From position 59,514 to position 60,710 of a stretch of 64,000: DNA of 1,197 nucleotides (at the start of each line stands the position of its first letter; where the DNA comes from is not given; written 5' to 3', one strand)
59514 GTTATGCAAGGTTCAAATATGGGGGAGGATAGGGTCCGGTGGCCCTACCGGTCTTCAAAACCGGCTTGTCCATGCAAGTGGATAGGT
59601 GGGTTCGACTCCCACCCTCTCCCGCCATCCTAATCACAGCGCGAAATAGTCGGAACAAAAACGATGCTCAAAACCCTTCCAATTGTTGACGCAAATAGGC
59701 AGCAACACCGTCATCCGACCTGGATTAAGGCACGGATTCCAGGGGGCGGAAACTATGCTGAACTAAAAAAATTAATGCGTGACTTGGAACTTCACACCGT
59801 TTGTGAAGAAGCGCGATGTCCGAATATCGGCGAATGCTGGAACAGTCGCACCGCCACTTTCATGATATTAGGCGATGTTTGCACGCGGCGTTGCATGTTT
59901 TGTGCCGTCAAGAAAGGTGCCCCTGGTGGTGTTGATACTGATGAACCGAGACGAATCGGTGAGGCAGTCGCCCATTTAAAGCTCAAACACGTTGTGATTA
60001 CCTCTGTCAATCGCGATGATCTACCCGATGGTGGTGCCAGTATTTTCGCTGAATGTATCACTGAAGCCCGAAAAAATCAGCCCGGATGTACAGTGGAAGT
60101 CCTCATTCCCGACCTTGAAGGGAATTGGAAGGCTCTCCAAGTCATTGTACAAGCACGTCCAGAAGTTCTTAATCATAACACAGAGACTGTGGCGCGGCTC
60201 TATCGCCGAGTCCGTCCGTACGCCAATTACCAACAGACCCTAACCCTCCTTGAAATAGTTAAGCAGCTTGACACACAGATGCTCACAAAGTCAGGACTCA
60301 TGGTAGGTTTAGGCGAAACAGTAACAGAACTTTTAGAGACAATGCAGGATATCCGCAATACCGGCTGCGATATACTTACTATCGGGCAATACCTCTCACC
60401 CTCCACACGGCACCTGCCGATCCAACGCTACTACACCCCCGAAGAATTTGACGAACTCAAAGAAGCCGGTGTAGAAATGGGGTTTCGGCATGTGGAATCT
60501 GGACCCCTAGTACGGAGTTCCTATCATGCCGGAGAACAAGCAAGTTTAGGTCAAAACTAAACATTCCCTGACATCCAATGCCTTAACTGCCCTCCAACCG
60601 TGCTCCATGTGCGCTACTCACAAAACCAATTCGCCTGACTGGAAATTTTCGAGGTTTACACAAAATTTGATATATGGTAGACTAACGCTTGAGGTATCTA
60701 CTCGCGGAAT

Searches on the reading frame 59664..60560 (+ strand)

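Call 71: search_protein_families(library=pfam, proteins=[window:59664-60560:+], max_evalue=0.00001)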
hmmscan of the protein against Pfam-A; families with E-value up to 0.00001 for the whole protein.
window:59664-60560:+ (298 aa): 2 families
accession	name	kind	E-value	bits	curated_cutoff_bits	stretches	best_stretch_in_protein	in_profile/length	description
PF04055.27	Radical_SAM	-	2.9e-19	70.3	29.5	1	67-230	1-166/166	Radical SAM superfamily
PF16881.10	LIAS_N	-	6.4e-15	55.8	27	1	10-52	54-96/96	N-terminal domain of lipoyl synthase of Radical_SAM family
